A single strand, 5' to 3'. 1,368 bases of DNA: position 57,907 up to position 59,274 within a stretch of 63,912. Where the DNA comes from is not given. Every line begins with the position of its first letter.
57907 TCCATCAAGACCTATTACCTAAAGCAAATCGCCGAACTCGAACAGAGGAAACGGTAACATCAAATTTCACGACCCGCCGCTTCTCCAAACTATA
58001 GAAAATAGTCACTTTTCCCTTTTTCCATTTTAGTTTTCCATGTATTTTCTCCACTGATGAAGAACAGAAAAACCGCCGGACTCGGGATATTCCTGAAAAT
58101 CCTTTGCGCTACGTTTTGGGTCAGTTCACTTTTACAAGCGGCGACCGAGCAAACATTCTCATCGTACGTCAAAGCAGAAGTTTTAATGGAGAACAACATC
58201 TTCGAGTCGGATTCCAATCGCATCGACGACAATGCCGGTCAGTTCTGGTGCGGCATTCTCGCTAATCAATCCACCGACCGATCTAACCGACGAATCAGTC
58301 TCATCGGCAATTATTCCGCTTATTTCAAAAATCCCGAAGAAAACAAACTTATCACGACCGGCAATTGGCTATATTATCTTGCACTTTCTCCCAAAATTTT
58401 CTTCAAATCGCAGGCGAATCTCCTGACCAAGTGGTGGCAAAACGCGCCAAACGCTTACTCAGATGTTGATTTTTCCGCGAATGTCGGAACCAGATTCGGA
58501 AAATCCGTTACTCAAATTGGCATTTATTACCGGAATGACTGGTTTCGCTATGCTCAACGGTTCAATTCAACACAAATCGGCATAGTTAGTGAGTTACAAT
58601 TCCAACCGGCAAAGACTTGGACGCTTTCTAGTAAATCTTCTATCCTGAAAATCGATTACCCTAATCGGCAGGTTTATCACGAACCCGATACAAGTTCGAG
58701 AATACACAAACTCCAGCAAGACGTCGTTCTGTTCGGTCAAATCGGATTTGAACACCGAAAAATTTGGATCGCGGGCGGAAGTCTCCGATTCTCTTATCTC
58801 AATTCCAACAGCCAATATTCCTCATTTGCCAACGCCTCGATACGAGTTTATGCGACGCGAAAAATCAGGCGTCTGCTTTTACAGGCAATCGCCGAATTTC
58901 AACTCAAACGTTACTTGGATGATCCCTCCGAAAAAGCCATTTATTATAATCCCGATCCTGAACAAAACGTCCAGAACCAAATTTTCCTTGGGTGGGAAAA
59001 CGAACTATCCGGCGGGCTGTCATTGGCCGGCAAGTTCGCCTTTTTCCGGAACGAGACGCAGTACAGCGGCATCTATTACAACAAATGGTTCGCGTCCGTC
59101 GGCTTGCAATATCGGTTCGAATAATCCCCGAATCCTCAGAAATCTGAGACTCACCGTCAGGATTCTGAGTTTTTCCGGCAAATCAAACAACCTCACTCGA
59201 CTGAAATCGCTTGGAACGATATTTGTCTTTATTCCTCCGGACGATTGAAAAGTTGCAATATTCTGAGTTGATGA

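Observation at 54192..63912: Sigma-54 two-component system next to a lipoprotein / tandem-serpin / outer-membrane-barrel block: candidate inducible surface protease-inhibitor system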

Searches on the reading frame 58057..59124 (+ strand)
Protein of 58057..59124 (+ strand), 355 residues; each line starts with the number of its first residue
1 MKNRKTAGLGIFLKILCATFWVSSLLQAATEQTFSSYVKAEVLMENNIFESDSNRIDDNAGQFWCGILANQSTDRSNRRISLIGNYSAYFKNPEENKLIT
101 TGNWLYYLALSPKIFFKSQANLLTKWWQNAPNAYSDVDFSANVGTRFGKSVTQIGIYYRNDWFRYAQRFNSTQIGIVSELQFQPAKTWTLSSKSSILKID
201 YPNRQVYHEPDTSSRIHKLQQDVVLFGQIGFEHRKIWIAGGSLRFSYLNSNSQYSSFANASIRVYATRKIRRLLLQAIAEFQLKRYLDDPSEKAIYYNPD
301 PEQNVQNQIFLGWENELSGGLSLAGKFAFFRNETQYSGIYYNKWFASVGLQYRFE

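Call 5: search_protein_families(library=pfam, proteins=[window:58057-59124:+], max_evalue=0.1)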
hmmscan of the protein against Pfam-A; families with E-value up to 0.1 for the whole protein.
window:58057-59124:+ (355 aa): 0 families

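Call 6: search_protein_families(library=ncbifam, proteins=[window:58057-59124:+], max_evalue=0.1)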
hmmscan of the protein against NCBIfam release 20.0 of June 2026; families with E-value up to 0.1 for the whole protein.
window:58057-59124:+ (355 aa): 0 families

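Call 15: find_homologous_proteins(query=window:58057-59124:+, max_evalue=0.001)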
Query window:58057-59124:+ (355 aa): 8 proteins with E <= 0.001 among 3331 candidates.
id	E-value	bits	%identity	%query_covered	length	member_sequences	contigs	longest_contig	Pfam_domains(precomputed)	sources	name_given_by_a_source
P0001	5.7e-236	800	99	100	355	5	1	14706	-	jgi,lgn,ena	-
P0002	4.0e-198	676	83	100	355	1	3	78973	-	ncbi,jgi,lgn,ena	ncbi:MAG: hypothetical protein WC703_00475 [Candidatus Neomarinimicrobiota bacterium]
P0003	3.9e-197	673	82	100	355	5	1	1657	-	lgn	-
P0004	8.9e-82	293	43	96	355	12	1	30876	-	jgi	-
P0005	9.2e-78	280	41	100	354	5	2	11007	-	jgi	-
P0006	3.6e-50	189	37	93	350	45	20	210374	-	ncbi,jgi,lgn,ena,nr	ncbi:MAG TPA: hypothetical protein PLC51_09690 [Candidatus Marinimicrobia bacterium]|jgi:hypothetica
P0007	4.6e-49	186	36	93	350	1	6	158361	-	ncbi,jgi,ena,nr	ncbi:MAG TPA: hypothetical protein P5268_02830 [Candidatus Marinimicrobia bacterium]|nr:hypothetical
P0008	5.9e-48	182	34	95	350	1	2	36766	-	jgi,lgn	-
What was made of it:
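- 58057..59124 (+): 355-aa, 16-stranded outer-membrane beta-barrel of an orphan family. Eight clusters in 5.8 billion proteins, the named ones Marinimicrobia (call 15).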

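Call 16: find_encoding_contigs(protein=P0004, flank=10000, max_places=2)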
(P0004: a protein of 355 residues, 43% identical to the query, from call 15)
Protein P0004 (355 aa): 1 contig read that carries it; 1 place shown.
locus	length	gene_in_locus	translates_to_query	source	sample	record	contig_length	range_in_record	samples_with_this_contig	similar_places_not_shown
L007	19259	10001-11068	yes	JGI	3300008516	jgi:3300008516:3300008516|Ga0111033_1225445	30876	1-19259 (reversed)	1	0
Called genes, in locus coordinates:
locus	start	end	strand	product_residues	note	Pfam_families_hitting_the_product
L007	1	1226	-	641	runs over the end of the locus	PF05448:AXE1 (faint), PF01738:DLH (weak), PF02129:Peptidase_S15, PF20434:BD-FAE, PF00326:Peptidase_S9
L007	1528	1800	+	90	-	PF04014:MazE_antitoxin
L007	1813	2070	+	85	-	PF24732:ParE_like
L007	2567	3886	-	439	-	PF01488:Shikimate_DH, PF03435:Sacchrp_dh_NADP, PF16653:Sacchrp_dh_C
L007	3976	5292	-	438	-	PF05222:AlaDh_PNT_N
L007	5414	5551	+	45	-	-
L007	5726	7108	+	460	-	PF00512:HisKA, PF02518:HATPase_c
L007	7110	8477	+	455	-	PF00072:Response_reg, PF00158:Sigma54_activat, PF14532:Sigma54_activ_2, PF00004:AAA, PF07728:AAA_5, PF25601:AAA_lid_14, PF02954:HTH_8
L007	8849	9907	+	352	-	-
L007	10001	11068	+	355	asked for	-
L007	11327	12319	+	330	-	PF01073:3Beta_HSD, PF01370:Epimerase, PF02719:Polysacc_synt_2, PF04321:RmlD_sub_bind (weak), PF07993:NAD_binding_4 (weak), PF16363:GDP_Man_Dehyd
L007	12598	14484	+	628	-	PF13641:Glyco_tranf_2_3 (faint), PF13632:Glyco_trans_2_3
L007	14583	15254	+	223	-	-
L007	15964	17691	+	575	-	-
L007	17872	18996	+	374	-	-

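Call 17: find_encoding_contigs(protein=P0006, flank=10000, max_places=3)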
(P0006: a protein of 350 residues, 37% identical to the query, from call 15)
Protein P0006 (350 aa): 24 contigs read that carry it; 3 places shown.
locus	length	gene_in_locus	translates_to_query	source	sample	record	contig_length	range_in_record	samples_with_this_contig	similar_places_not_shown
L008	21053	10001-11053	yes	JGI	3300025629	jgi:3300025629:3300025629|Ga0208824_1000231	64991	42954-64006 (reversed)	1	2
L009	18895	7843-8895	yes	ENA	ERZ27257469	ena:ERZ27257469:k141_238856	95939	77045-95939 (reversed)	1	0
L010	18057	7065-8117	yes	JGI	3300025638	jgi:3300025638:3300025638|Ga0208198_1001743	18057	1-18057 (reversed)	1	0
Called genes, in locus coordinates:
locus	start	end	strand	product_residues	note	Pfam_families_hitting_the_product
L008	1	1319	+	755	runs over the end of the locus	PF13620:CarboxypepD_reg, PF13715:CarbopepD_reg_2, PF07715:Plug (weak)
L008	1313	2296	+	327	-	-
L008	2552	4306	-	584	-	-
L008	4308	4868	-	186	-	PF12822:ECF_trnsprt (weak)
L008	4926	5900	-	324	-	PF01336:tRNA_anti-codon, PF01966:HD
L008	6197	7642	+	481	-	PF00672:HAMP, PF00512:HisKA, PF02518:HATPase_c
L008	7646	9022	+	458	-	PF00072:Response_reg, PF00158:Sigma54_activat, PF14532:Sigma54_activ_2, PF07724:AAA_2 (weak), PF07728:AAA_5 (weak), PF25601:AAA_lid_14, PF02954:HTH_8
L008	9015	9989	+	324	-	-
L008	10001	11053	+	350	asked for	-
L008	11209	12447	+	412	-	PF00079:Serpin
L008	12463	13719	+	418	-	PF00079:Serpin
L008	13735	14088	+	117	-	PF22311:DUF6970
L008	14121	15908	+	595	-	-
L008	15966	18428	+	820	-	PF11369:DUF3160, PF13860:FlgD_ig, PF18962:Por_Secre_tail (weak)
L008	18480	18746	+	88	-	-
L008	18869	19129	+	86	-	-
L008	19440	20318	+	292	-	PF00912:Transgly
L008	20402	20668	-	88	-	-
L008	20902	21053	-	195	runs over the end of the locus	PF02660:G3P_acyltransf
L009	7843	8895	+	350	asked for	-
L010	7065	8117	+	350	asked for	-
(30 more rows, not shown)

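Call 18: find_encoding_contigs(protein=P0002, flank=10000, max_places=2)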
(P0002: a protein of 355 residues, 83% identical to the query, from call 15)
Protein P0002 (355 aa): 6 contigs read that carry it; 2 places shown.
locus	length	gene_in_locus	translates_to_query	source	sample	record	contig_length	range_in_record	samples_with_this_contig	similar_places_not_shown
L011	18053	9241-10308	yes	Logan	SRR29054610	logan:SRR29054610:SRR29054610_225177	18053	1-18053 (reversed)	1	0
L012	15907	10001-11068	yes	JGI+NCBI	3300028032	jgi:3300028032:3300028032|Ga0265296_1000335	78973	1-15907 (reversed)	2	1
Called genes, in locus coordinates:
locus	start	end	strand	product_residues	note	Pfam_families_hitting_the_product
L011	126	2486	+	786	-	PF18962:Por_Secre_tail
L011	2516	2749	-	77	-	-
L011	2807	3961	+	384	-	-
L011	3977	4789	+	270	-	PF02522:Antibiotic_NAT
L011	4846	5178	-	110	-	PF01740:STAS, PF13466:STAS_2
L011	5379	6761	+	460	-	PF00672:HAMP (weak), PF00512:HisKA, PF02518:HATPase_c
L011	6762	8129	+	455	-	PF00072:Response_reg, PF00158:Sigma54_activat, PF14532:Sigma54_activ_2, PF00004:AAA (weak), PF07728:AAA_5, PF25601:AAA_lid_14, PF02954:HTH_8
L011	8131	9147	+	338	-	-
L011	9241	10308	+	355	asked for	-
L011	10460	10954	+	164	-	-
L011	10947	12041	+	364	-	-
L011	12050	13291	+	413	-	PF00079:Serpin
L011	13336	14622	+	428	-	PF00079:Serpin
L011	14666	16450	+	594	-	-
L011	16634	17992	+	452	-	PF13860:FlgD_ig (faint), PF18962:Por_Secre_tail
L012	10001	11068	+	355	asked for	-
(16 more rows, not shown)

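Call 23: find_encoding_contigs(protein=P0008, flank=10000, max_places=2)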
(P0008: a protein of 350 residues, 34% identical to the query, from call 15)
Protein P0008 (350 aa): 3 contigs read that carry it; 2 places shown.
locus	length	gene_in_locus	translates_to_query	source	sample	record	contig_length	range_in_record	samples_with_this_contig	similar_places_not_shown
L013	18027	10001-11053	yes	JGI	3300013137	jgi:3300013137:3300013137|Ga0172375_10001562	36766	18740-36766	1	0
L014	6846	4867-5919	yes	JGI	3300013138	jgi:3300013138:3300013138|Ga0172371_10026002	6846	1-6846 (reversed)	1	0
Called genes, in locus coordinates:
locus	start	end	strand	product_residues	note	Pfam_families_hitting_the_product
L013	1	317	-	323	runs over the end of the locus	PF01336:tRNA_anti-codon, PF01966:HD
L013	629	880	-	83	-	-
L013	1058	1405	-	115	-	-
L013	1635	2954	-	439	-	PF01488:Shikimate_DH (weak), PF03435:Sacchrp_dh_NADP, PF16653:Sacchrp_dh_C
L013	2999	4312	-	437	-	PF05222:AlaDh_PNT_N, PF01262:AlaDh_PNT_C (weak)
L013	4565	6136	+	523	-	PF13620:CarboxypepD_reg (faint), PF18962:Por_Secre_tail (weak), PF01244:Peptidase_M19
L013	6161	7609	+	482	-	PF00672:HAMP, PF00512:HisKA, PF02518:HATPase_c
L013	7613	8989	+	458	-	PF00072:Response_reg, PF00158:Sigma54_activat, PF14532:Sigma54_activ_2, PF07724:AAA_2 (weak), PF07728:AAA_5 (weak), PF25601:AAA_lid_14, PF02954:HTH_8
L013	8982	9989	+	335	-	-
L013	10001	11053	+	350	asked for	-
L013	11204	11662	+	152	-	-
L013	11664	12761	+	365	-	-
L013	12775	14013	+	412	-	PF00079:Serpin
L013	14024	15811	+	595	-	-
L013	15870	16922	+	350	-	PF18962:Por_Secre_tail (faint), PF13860:FlgD_ig (weak)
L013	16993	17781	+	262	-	-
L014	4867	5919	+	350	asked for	-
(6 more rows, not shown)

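Call 24: find_encoding_contigs(protein=P0005, flank=10000, max_places=2)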
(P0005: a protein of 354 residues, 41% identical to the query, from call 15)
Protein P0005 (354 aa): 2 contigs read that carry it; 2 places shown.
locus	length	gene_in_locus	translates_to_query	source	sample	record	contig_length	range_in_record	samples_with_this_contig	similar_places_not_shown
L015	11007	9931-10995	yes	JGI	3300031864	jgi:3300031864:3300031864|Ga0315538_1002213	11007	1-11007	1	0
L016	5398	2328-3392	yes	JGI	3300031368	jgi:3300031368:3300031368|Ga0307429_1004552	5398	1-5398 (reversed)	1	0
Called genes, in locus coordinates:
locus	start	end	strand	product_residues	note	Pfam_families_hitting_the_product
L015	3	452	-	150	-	?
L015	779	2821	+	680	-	PF01204:Trehalase, PF22422:MGH1-like_GH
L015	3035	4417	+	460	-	PF00512:HisKA, PF02518:HATPase_c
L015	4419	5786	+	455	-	PF00072:Response_reg, PF00158:Sigma54_activat, PF14532:Sigma54_activ_2, PF00004:AAA (weak), PF07728:AAA_5 (weak), PF25601:AAA_lid_14, PF02954:HTH_8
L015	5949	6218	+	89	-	-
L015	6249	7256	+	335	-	-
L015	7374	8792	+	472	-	PF01555:N6_N4_Mtase (weak)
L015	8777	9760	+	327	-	PF09194:Endonuc-BsobI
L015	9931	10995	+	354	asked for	-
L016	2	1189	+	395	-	?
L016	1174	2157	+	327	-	PF09194:Endonuc-BsobI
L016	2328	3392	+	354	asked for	-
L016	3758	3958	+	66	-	PF09957:VapB_antitoxin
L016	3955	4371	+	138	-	-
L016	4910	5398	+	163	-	?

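Call 27: search_protein_families(library=pfam, proteins=[L011:10460-10954:+, L011:10947-12041:+, L011:16634-17992:+, L008:13735-14088:+, L008:14121-15908:+, L008:9015-9989:+, L013:15870-16922:+, L013:16993-17781:+, L007:15964-17691:+], max_evalue=1)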
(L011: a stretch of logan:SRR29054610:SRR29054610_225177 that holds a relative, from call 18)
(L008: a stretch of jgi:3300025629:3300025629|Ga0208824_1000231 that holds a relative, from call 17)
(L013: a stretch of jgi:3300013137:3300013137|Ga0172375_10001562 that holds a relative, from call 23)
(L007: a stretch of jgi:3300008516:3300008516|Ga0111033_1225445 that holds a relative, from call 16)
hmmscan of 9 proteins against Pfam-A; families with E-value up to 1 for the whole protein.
L011:10460-10954:+ (164 aa): 0 families

L011:10947-12041:+ (364 aa): 6 families
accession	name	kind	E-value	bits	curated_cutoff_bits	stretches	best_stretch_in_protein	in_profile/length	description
PF12773.13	DZR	-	0.0006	20.4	27.3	1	34-56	1-23/45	Double zinc ribbon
PF13240.11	Zn_Ribbon_1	-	0.01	16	25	1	34-54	2-22/23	zinc-ribbon domain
PF17032.10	Zn_ribbon_15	-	0.065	14.5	28.9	1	27-52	51-73/73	zinc-ribbon family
PF00641.23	Zn_ribbon_RanBP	-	0.13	12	27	1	33-52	6-25/30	Zn-finger in Ran binding protein and others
PF18912.6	DZR_2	-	0.26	11.6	27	1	32-58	22-49/56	Double zinc ribbon domain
PF13248.11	Zn_ribbon_3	-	0.41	10.6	27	1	33-53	4-24/26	zinc-ribbon domain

L011:16634-17992:+ (452 aa): 5 families
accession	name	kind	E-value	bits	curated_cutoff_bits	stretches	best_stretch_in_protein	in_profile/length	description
PF18962.6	Por_Secre_tail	-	3.3e-13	50.2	27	1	373-449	1-74/75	Secretion system C-terminal sorting domain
PF13860.13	FlgD_ig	-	8.7e-06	26.1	27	1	385-440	15-76/79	FlgD Ig-like domain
PF23623.1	GBD_IRG7_N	-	0.11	13.2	27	0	214-238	57-81/95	IRG7 N-terminal galactose binding domain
PF07889.17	DUF1664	-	0.12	12.8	34.6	0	190-222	22-53/124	Protein of unknown function (DUF1664)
PF10648.15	Gmad2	-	0.25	12.1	25.7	0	66-99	48-81/86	Immunoglobulin-like domain of bacterial spore germination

L008:13735-14088:+ (117 aa): 2 families
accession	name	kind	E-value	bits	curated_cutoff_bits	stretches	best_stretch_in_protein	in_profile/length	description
PF22311.1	DUF6970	-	2.1e-36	124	27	1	37-113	2-78/78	Domain of unknown function (DUF6970)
PF09716.15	ETRAMP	-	0.12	12.9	29.1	1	4-38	10-40/81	Malarial early transcribed membrane protein (ETRAMP)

L008:14121-15908:+ (595 aa): 0 families

L008:9015-9989:+ (324 aa): 4 families
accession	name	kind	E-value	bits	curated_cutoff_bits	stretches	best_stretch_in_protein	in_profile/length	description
PF16326.10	ABC_tran_CTD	-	0.036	14.7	32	1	50-98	6-56/69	ABC transporter C-terminal domain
PF03961.19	FapA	-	0.2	11.7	31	1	45-113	156-222/272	Flagellar Assembly Protein A beta solenoid domain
PF08647.16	BRE1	-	0.34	11.5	27.9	1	37-106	16-85/95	BRE1 E3 ubiquitin ligase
PF17675.6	APG6_N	-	0.85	10.5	45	1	32-90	54-112/132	Apg6 coiled-coil region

L013:15870-16922:+ (350 aa): 3 families
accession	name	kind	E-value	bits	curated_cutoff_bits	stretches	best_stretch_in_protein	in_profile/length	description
PF13860.13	FlgD_ig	-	6.7e-08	32.8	27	1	276-337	13-75/79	FlgD Ig-like domain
PF18962.6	Por_Secre_tail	-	1.8e-05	25.4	27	1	267-347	2-74/75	Secretion system C-terminal sorting domain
PF13585.12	CHU_C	-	0.00013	22.5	27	1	287-337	29-72/86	CHU_C Type IX secretion signal domain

L013:16993-17781:+ (262 aa): 0 families

L007:15964-17691:+ (575 aa): 0 families
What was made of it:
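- On Slam/DUF560, BamA/TamA, LptD: No hits (calls 5, 6, 27).
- Closest known: Slam. Different: There is no DUF560 hit and no periplasmic TPR domain (calls 5, 27).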

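Call 51: predict_structure(alignment_id=A4)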
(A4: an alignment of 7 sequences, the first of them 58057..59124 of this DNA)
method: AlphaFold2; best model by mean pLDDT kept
length: 355 residues; sequences in the alignment: 7
mean_pLDDT: 82.5   pTM: 0.74
mean pLDDT of the five models: 82.5, 81.5, 79.3, 75.3, 64.9
residues with pLDDT >= 90: 187; 70-90: 89; 50-70: 42; < 50: 37
segments of 3 or more residues with pLDDT < 50: 1-10, 21-30, 211-215, 298-303, 335-337
pLDDT, mean of each block of 10 residues (from residue 1): 44 55 46 83 79 71 91 90 93 90 95 96 91 92 95 97 88 96 94 96 76 60 95 93 93 81 94 93 76 49 65 91 92 58 86 87
secondary structure, 60 per line:
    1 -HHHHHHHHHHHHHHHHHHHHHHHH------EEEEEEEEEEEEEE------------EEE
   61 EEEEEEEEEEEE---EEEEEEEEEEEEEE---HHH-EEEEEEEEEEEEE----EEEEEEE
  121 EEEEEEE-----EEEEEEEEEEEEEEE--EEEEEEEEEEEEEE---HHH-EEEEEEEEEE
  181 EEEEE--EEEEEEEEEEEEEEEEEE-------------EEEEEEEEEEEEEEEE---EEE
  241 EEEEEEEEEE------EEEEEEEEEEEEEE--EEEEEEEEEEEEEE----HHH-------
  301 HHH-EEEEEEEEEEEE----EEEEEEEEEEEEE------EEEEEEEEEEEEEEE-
elements in order: H2-25 E32-45 E58-72 E76-89 E97-109 E114-127 E133-147 E150-163 E171-185 E188-205 E219-234 E238-250 E257-270 E273-286 E305-316 E321-333 E340-354
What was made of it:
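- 58057..59124 (+): AF2 pLDDT 82.5 with 16 strands (call 51).
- Checked: The 355-aa protein has 16 strands (pLDDT 82.5, call 51).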
